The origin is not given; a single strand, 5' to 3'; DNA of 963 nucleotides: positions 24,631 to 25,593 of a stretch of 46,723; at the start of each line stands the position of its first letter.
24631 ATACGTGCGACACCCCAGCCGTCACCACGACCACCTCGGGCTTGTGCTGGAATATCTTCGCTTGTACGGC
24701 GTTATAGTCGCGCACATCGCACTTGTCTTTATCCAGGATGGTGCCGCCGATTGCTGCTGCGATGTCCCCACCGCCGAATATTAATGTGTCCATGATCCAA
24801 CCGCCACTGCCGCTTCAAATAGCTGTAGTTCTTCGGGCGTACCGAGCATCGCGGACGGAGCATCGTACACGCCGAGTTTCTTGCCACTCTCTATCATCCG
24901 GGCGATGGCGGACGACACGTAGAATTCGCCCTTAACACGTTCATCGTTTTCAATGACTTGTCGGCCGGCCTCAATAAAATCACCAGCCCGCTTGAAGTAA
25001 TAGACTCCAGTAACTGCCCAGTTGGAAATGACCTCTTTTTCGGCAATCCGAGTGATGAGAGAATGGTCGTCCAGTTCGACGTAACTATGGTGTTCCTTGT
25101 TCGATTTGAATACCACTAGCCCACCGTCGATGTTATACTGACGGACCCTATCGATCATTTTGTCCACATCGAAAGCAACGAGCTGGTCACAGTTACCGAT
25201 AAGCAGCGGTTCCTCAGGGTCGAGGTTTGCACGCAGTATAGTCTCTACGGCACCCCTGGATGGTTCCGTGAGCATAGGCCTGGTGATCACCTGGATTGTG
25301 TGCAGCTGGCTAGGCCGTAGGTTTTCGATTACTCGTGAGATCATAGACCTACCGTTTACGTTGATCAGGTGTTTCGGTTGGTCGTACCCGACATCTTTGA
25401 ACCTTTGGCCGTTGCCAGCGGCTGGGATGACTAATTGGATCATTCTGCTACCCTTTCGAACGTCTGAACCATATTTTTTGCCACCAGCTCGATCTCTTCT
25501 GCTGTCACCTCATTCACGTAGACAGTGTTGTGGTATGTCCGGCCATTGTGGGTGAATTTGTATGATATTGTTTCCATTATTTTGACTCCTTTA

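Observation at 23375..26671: Sugar-activation plus glycosyltransferase cassette inserted in the middle of the virion structural operon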

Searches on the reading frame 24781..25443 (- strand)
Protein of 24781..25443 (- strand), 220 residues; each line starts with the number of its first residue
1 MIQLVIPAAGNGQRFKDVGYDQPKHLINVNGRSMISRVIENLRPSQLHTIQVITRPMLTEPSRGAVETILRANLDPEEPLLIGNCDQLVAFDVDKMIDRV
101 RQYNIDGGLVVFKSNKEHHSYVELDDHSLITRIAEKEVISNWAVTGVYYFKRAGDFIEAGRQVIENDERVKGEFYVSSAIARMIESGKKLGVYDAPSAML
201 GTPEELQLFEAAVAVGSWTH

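Call 3: search_protein_families(library=pfam, proteins=[window:24781-25443:-], max_evalue=0.1)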
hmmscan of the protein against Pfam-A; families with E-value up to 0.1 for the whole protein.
window:24781-25443:- (220 aa): 3 families
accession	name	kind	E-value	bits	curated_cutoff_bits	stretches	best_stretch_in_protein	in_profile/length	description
PF00483.29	NTP_transferase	-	2.9e-11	43.9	21.2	2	73-153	97-183/245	Nucleotidyl transferase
PF12804.13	NTP_transf_3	-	3.3e-08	34.3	27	1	5-60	2-52/160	MobA-like NTP transferase domain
PF01128.25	IspD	-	5.7e-05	23.4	27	1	3-56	2-53/221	2-C-methyl-D-erythritol 4-phosphate cytidylyltransferase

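Call 7: search_protein_families(library=phrogs, proteins=[window:24781-25443:-], max_evalue=0.01)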
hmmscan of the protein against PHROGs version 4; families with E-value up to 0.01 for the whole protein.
window:24781-25443:- (220 aa): 1 family
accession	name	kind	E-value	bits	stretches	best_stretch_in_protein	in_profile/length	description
phrog_3980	-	unknown function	2.4e-45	156.1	2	62-213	84-247/495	-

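Call 10: search_dna_similar(query=window:24781-25443:-, collection=phages, mode=protein, max_rows=30)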
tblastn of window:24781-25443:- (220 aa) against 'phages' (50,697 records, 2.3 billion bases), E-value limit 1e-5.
Records with a match: 22; places in all: 28; records where one place covers at least 80% of the query: 22.
Best place of each record, by identity: <60% 22.
By first word of the organism name: Synechococcus 19; Ralstonia 2; Bacteriophage 1.
By host as written in the record: Synechococcus sp. 5; Parasynechococcus marenigrum WH 8102 3; - 3; Synechococcus sp. WH 7803 2; Synechoccus sp. 2; Synechococcus str. WH8109 2; Synechococcus sp. WH7803 2; Synechococcus sp. WH8017 2; and 1 more.
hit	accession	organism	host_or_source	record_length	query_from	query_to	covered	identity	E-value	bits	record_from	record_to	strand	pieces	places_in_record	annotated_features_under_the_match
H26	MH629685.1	Synechococcus virus S-PRM1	Synechococcus sp. WH 7803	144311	2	209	95%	33.5%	8e-33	130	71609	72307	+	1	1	hypothetical protein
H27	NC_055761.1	Synechococcus virus S-PRM1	Synechococcus sp. WH 7803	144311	2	209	95%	33.5%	8e-33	130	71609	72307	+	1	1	hypothetical protein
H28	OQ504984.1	Synechococcus phage S-8S56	Parasynechococcus marenigrum WH 8102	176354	2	209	95%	33.5%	8e-33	130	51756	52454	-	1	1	HAD-superfamily hydrolase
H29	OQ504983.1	Synechococcus phage S-8S55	Parasynechococcus marenigrum WH 8102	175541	2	209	95%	33.5%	9e-33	130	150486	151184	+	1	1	HAD-superfamily hydrolase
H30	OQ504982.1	Synechococcus phage S-8S53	Parasynechococcus marenigrum WH 8102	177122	2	209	95%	33.5%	9e-33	130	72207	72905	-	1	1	nucleoside-diphosphate-sugar pyrophosphorylase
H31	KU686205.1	Synechococcus phage S-CAM9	Synechococcus sp.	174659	2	209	95%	33.5%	2e-32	129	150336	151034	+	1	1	nucleoside-diphosphate-sugar pyrophosphorylase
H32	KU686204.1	Synechococcus phage S-CAM9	Synechococcus sp.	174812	2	209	95%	33.5%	2e-32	129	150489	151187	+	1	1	nucleoside-diphosphate-sugar pyrophosphorylase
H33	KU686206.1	Synechococcus phage S-CAM9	Synechococcus sp.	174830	2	209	95%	33.5%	2e-32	129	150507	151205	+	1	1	nucleoside-diphosphate-sugar pyrophosphorylase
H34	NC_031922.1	Synechococcus phage S-CAM9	Synechococcus sp.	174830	2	209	95%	33.5%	2e-32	129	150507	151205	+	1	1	nucleoside-diphosphate-sugar pyrophosphorylase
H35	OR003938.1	Synechococcus phage DSL-LC03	Synechococcus sp.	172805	2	209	95%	32.6%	2e-29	120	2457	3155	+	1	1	glucose-1-phosphate thymidylyltransferase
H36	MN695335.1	Synechococcus phage B23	Synechoccus sp.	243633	2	209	95%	32.5%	3e-30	122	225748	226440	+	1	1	glucose-1-phosphate thymidylyltransferase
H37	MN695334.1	Synechococcus phage B3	Synechoccus sp.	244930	2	209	95%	32.5%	3e-30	122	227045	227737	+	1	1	glucose-1-phosphate thymidylyltransferase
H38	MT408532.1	Synechococcus phage SynMITS9220M01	Synechococcus sp. MIT S9220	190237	3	214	96%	30.1%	2e-24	106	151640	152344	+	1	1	phosphatase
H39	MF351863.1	Synechococcus phage Bellamy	Synechococcus str. WH8109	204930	3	214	96%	28.3%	6e-22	99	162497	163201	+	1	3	206: phosphatase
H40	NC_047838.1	Synechococcus phage Bellamy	Synechococcus str. WH8109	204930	3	214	96%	28.3%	6e-22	99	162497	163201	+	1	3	206: phosphatase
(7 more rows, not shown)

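Call 11: search_protein_families(library=ncbifam, proteins=[window:24781-25443:-], max_evalue=0.01)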
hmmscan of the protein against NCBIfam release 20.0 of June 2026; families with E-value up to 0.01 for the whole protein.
window:24781-25443:- (220 aa): 21 families
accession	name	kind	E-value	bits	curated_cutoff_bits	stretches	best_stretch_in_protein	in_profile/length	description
NF041313.1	UDPGP_AglF_Halo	equivalog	2.4e-16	59.9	400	2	63-192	82-211/234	UTP--glucose-1-phosphate uridylyltransferase AglF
TIGR01208.1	rmlA_long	equivalog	3.7e-13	49.1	320.25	2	81-193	102-212/353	glucose-1-phosphate thymidylyltransferase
TIGR03992.1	Arch_glmU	subfamily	4.1e-11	42.4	292.1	1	3-195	2-207/393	bifunctional sugar-1-phosphate nucleotidylyltransferase/acetyltransferase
NF010934.1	PRK14354.1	equivalog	7.7e-07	28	450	1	5-53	3-48/447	bifunctional UDP-N-acetylglucosamine diphosphorylase/glucosamine-1-phosphate N-acetyltransferase GlmU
TIGR01173.1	glmU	equivalog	9.6e-07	28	366.85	1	3-54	2-50/452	bifunctional UDP-N-acetylglucosamine diphosphorylase/glucosamine-1-phosphate N-acetyltransferase GlmU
TIGR00453.1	ispD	equivalog_domain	6.1e-06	25.8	181.3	1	4-57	2-53/219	2-C-methyl-D-erythritol 4-phosphate cytidylyltransferase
NF045761.1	NAMPUrTaseMurU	equivalog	1.4e-05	25.1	250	1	5-50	4-49/226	N-acetylmuramate alpha-1-phosphate uridylyltransferase MurU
NF041173.1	Sug_nt_acttase_Thmprot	equivalog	3.6e-05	22.9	600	1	3-54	2-53/405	bifunctional sugar-1-phosphate nucleotidylyltransferase/acetyltransferase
TIGR01207.1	rmlA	equivalog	0.00013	21.2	360.65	1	107-188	127-208/286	glucose-1-phosphate thymidylyltransferase RfbA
NF045697.1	MurNAcPUrMurU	equivalog_domain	0.00021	20.8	370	1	6-49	2-45/229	N-acetylmuramate alpha-1-phosphate uridylyltransferase MurU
NF010933.0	PRK14353.1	equivalog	0.00023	19.9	505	1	3-55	7-56/453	bifunctional UDP-N-acetylglucosamine diphosphorylase/glucosamine-1-phosphate N-acetyltransferase GlmU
NF010932.0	PRK14352.1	equivalog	0.00041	19.1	611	0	4-51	9-53/488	bifunctional UDP-N-acetylglucosamine diphosphorylase/glucosamine-1-phosphate N-acetyltransferase GlmU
NF041135.1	IPPtranDIPPsyn_Thcocales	equivalog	0.00061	18.9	580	1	4-58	3-53/419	bifunctional L-myo-inositol-1-phosphate cytidylyltransferase/CDP-L-myo-inositol myo-inositolphosphotransferase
TIGR01099.1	galU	equivalog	0.00074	19.2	326.8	1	4-55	4-55/261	UTP--glucose-1-phosphate uridylyltransferase GalU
TIGR03310.1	matur_MocA_YgfJ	equivalog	0.001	19.1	186.45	1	4-55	2-48/188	molybdenum cofactor cytidylyltransferase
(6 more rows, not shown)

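Call 12: search_solved_structures(query=window:24781-25443:-, max_evalue=0.01, show_alignments=2)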
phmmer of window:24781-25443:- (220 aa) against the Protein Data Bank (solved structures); distinct sequences matched with E-value up to 0.01: 7.
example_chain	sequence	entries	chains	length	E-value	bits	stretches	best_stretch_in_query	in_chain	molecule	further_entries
4evw_A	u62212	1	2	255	1.4e-12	51.2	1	70-190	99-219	Nucleoside-diphosphate-sugar pyrophosphorylase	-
1mc3_A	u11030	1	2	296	0.0038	20.3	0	116-188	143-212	GLUCOSE-1-PHOSPHATE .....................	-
5z09_A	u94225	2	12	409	0.0055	19.8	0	5-56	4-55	Dual sugar-1-phosphate nucleotidylyltransferase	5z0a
1g95_A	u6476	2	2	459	0.0071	19.4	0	15-195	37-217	N-ACETYLGLUCOSAMINE-1-PHOSPHATE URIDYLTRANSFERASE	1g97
1hm0_A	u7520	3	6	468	0.0077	19.3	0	15-195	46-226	N-ACETYLGLUCOSAMINE 1-PHOSPHATE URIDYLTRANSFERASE | UDP-N-ACETYLGLUCOSAMINE-1-PHOSPHATE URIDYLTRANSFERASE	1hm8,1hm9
2ggo_A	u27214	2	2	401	0.0086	19.1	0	5-55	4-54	401aa long hypothetical glucose-1-phosphate thymidylyltransferase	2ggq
4aaw_A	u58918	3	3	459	0.0095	19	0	15-195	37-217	BIFUNCTIONAL PROTEIN GLMU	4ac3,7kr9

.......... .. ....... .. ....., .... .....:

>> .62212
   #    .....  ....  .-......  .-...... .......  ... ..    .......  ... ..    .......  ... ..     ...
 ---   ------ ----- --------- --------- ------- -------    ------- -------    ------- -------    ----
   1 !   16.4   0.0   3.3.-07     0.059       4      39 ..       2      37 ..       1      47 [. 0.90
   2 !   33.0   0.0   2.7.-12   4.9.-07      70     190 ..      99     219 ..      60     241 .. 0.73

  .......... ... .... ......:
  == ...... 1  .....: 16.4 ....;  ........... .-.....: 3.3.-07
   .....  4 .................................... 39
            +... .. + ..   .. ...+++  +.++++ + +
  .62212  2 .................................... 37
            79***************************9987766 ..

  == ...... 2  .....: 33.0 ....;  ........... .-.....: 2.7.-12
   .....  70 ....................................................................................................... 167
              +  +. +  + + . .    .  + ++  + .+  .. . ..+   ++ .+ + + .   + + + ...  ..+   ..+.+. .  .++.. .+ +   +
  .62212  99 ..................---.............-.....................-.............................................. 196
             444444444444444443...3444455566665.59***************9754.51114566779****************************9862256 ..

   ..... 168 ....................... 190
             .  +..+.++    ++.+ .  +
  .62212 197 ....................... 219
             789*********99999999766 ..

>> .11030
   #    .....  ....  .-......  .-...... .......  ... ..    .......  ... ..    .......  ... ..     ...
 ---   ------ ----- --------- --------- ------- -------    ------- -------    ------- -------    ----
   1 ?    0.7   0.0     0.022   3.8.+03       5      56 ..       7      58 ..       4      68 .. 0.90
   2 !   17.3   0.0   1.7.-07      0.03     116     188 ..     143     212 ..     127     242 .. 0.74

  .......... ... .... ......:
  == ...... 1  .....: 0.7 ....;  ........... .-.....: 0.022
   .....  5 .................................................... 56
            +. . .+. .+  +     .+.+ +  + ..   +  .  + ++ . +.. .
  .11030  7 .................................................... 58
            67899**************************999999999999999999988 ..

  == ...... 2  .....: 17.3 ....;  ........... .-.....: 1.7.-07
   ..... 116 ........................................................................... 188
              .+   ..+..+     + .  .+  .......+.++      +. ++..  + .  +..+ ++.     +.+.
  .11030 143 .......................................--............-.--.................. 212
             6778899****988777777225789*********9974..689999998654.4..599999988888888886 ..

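Call 16: find_encoding_contigs(protein=window:24781-25443:-, flank=10000, max_places=6)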
Protein window:24781-25443:- (220 aa): no gene with exactly this product is on record in the collection.

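Call 17: find_homologous_proteins(query=window:24781-25443:-, max_evalue=0.00001)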
Query window:24781-25443:- (220 aa): 470 proteins with E <= 0.00001 among 900 candidates; the best 120 are listed.
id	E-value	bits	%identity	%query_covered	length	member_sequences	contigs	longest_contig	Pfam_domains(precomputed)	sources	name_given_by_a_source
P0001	5.2e-141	485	100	100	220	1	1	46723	PF00483.30,PF12804.14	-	-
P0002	6.5e-95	335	70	100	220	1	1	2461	PF00483.30,PF12804.14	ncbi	-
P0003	2.7e-91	323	71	99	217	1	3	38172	PF00483.30,PF01128.26,PF12804.14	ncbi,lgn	-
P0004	2.5e-83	297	67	98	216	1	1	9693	PF00483.30,PF12804.14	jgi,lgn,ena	-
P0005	7.9e-83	295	65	99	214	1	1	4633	PF00483.30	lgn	-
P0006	1.1e-76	275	61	98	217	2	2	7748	PF12804.14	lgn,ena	-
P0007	1.1e-75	272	61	98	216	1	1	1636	-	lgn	-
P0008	1.9e-74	268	64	97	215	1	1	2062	-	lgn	-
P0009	8.8e-74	266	61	98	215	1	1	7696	PF00483.30,PF12804.14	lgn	-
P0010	1.9e-72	261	62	98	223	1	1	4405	PF00483.30,PF12804.14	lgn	-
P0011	3.4e-70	254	58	98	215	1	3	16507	PF00483.30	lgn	-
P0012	1.9e-68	248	63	98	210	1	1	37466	PF00483.30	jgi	jgi:dTDP-glucose pyrophosphorylase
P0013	1.3e-67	246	57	98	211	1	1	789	PF00483.30,PF12804.14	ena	-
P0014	1.2e-66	242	56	98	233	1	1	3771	PF00483.30,PF01128.26,PF12804.14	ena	-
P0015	1.5e-64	236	56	98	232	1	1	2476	PF00483.30,PF12804.14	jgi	jgi:NDP-sugar pyrophosphorylase family protein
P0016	1.4e-63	232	56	98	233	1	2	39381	PF00483.30,PF01128.26,PF12804.14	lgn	-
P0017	4.4e-62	228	51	96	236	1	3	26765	PF00483.30,PF12804.14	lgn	-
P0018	7.8e-62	227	51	98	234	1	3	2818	PF00483.30,PF12804.14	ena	-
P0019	9.6e-62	227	52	98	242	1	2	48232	PF00483.30,PF12804.14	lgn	-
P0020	1.3e-59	220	50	99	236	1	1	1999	PF00483.30,PF12804.14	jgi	jgi:NDP-sugar pyrophosphorylase family protein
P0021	2.8e-59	218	50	98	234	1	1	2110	PF00483.30,PF12804.14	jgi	jgi:dTDP-glucose pyrophosphorylase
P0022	1.5e-58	216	52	99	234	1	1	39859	PF00483.30,PF01128.26,PF12804.14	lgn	-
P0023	1.7e-58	216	53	98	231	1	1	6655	PF00483.30,PF12804.14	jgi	jgi:dTDP-glucose pyrophosphorylase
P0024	3.0e-58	215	53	98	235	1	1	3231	PF00483.30,PF01128.26,PF12804.14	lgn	-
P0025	9.3e-58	213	53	99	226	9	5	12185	PF00483.30,PF12804.14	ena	-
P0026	1.2e-57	213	49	93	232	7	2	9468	PF00483.30,PF12804.14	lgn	-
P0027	1.3e-57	213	49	99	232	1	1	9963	PF00483.30,PF12804.14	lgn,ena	-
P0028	1.9e-57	212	48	98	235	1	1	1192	PF00483.30,PF12804.14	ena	-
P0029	3.6e-57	212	49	99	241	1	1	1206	PF00483.30,PF12804.14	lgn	-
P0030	9.6e-56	207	50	96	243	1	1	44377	PF00483.30,PF12804.14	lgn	-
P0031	1.4e-55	206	47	94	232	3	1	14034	PF00483.30,PF12804.14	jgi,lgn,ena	jgi:NDP-sugar pyrophosphorylase family protein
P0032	1.6e-55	206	51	98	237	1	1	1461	PF00483.30,PF12804.14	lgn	-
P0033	2.6e-55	205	48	98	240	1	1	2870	PF00483.30,PF12804.14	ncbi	-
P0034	3.1e-55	205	48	93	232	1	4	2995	PF00483.30,PF12804.14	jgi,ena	jgi:dTDP-glucose pyrophosphorylase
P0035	5.1e-55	205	50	98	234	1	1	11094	PF00483.30,PF12804.14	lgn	-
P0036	6.5e-55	204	49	94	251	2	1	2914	PF00483.30,PF12804.14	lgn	-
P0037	7.8e-55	204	49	99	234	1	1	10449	PF00483.30,PF12804.14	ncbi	-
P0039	1.2e-54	203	48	96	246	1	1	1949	PF00483.30,PF12804.14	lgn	-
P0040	3.4e-54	202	50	98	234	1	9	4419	PF00483.30,PF01128.26,PF12804.14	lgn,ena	-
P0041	7.0e-54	201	49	96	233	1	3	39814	PF00483.30,PF12804.14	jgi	jgi:bifunctional N-acetylglucosamine-1-phosphate-uridyltransferase/glucosamine-1-phosphate-acetyltra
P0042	1.3e-53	200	47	98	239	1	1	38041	PF00483.30,PF12804.14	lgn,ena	-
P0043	1.6e-53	200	48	98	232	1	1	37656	PF00483.30,PF12804.14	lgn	-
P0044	1.8e-53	199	50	98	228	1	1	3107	PF00483.30,PF12804.14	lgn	-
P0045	4.1e-53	198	47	93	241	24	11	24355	PF00483.30,PF12804.14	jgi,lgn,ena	-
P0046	4.7e-53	198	46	94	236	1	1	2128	PF00483.30,PF12804.14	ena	-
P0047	7.1e-53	198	45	94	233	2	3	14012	PF00483.30,PF12804.14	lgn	-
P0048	9.3e-53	197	47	98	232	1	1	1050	PF00483.30,PF12804.14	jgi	jgi:NDP-sugar pyrophosphorylase family protein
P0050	1.5e-52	196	48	94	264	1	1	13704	PF00483.30,PF12804.14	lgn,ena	-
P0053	1.6e-51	193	46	94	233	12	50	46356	PF00483.30,PF12804.14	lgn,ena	-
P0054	1.6e-51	193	45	94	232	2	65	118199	PF00483.30,PF12804.14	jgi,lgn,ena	-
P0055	1.6e-51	193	51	97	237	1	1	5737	PF00483.30,PF12804.14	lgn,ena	-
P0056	1.7e-51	193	49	98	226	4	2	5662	PF00483.30,PF12804.14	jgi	jgi:NDP-sugar pyrophosphorylase family protein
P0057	2.7e-51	192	47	94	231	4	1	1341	PF00483.30,PF12804.14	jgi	-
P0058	8.9e-51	191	50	98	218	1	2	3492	PF00483.30,PF12804.14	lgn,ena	-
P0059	2.4e-50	189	49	97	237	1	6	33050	PF00483.30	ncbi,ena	-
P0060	2.5e-50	189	47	94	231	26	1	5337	PF00483.30,PF12804.14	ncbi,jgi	jgi:NDP-sugar pyrophosphorylase family protein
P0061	3.7e-50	189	45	94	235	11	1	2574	PF00483.30,PF12804.14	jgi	-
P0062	7.5e-50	188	50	98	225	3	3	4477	PF00483.30,PF12804.14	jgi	jgi:NDP-sugar pyrophosphorylase family protein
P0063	1.6e-49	187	44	94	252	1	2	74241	PF00483.30,PF12804.14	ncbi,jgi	ncbi:MAG: hypothetical protein RIQ48_732 [Pseudomonadota bacterium]|jgi:NDP-sugar pyrophosphorylase 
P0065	5.7e-49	185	45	99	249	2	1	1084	PF00483.30,PF01128.26,PF12804.14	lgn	-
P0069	4.2e-48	182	46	98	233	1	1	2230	PF00483.30,PF12804.14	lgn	-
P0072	2.9e-47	179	46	94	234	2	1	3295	PF00483.30,PF12804.14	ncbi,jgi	jgi:NDP-sugar pyrophosphorylase family protein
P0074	2.4e-46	176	44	94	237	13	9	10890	PF00483.30,PF12804.14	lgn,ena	-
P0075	2.5e-46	176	43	95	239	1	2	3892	PF00483.30,PF12804.14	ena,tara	tara:strand:- start:672 stop:1391 length:720 start_codon:yes stop_codon:yes gene_type:complete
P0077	9.8e-46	174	42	100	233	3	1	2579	PF00483.30,PF12804.14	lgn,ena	-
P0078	5.4e-45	172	43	98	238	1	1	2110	PF00483.30,PF12804.14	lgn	-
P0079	8.9e-45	171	45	94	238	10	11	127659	PF00483.30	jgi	jgi:UDP-N-acetylglucosamine diphosphorylase / glucose-1-phosphate thymidylyltransferase / UDP-N-acet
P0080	1.9e-44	170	42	91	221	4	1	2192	PF00483.30,PF12804.14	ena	-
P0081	5.4e-44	169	43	95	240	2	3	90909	PF00483.30,PF12804.14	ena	-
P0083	9.8e-44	168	46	87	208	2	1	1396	PF00483.30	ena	-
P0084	3.2e-43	166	43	95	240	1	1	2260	PF00483.30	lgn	-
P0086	4.1e-43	166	43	98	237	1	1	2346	PF00483.30,PF12804.14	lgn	-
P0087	4.5e-43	166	41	94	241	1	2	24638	PF00483.30,PF12804.14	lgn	-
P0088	1.1e-42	164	43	100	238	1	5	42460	PF00483.30,PF12804.14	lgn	-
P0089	1.6e-42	164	44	98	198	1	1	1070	PF00483.30,PF01128.26,PF12804.14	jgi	jgi:NDP-sugar pyrophosphorylase family protein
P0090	6.5e-42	162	44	94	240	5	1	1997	PF00483.30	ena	-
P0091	7.6e-42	162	42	95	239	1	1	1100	PF00483.30,PF12804.14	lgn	-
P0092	9.3e-42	161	40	99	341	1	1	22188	PF00483.30,PF12804.14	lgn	-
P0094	2.2e-41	160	41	94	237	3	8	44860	PF00483.30,PF12804.14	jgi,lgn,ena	jgi:NDP-sugar pyrophosphorylase family protein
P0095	9.5e-41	158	38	100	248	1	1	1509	PF00483.30,PF12804.14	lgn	-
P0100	1.3e-39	154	48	85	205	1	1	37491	PF00483.30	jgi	jgi:NDP-sugar pyrophosphorylase family protein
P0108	1.3e-37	148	41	97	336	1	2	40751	PF00483.30,PF12804.14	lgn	-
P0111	3.5e-37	146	39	98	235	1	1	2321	PF00483.30,PF12804.14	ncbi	-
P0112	6.5e-37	145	38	96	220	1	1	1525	PF00483.30,PF12804.14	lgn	-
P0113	1.8e-36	144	39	95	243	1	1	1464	PF00483.30,PF12804.14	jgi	-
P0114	2.0e-36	144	41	96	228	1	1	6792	PF00483.30,PF12804.14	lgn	-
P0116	3.2e-36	143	37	99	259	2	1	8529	PF00483.30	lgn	-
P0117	7.0e-36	142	43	96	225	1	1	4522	PF00483.30,PF12804.14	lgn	-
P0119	5.6e-35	139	38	96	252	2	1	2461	PF00483.30,PF12804.14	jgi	jgi:NDP-sugar pyrophosphorylase family protein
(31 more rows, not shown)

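Call 18: find_encoding_contigs(protein=P0003, flank=10000, max_places=3)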
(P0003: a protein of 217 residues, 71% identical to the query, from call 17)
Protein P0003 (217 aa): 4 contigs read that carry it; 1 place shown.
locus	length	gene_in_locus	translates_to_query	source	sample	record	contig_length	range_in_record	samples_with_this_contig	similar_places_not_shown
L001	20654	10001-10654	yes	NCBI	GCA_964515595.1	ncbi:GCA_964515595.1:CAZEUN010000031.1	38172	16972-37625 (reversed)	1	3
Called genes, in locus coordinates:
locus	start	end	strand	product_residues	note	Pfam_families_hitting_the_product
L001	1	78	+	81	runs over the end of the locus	-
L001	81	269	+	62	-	-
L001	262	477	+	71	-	-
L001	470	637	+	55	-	-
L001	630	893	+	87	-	-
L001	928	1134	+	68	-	-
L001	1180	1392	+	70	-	-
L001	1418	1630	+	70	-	-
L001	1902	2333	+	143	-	-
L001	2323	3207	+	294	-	-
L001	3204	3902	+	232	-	-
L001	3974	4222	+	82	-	-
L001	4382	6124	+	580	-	PF16510:P22_portal (weak), PF23899:SU10_portal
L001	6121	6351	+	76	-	-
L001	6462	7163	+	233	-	-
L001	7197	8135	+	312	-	-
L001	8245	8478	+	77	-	-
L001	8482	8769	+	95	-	-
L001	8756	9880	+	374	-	-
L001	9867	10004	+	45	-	-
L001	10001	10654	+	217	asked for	PF00483:NTP_transferase (faint), PF01128:IspD (weak), PF12804:NTP_transf_3 (weak)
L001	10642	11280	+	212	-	PF00106:adh_short, PF01370:Epimerase, PF08659:KR, PF13561:adh_short_C2, PF02719:Polysacc_synt_2 (faint)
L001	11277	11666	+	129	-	-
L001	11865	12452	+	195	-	-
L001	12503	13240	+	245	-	-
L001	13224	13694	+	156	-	-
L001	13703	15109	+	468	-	-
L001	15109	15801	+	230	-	-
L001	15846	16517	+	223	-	PF24175:SU10_adaptor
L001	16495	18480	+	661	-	-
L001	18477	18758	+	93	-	-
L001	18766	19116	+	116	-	-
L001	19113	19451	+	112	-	-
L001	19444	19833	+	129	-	-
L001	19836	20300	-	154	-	-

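Call 19: find_encoding_contigs(protein=P0012, flank=10000, max_places=2)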
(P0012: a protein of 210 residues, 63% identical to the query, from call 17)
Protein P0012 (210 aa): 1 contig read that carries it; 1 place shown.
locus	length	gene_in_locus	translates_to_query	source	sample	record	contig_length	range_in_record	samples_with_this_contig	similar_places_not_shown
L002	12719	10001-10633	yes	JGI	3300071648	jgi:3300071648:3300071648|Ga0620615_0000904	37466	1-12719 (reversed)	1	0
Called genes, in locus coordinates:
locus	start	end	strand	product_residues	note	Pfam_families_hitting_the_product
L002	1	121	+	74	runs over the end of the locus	PF00462:Glutaredoxin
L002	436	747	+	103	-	-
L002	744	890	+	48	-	-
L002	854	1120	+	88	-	-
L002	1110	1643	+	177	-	-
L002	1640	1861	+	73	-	-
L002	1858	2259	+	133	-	PF16677:GP3_package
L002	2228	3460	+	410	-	PF04466:Terminase_3, PF17288:Terminase_3C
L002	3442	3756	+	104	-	-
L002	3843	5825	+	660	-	-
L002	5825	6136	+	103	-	-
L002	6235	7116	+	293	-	-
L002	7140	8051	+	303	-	-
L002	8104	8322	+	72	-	-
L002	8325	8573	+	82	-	-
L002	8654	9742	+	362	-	-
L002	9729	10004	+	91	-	PF00166:Cpn10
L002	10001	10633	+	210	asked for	PF00483:NTP_transferase (faint)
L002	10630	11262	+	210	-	PF00106:adh_short, PF01370:Epimerase (weak), PF08659:KR, PF13561:adh_short_C2, PF02719:Polysacc_synt_2 (weak)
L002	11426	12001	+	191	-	-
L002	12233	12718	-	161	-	?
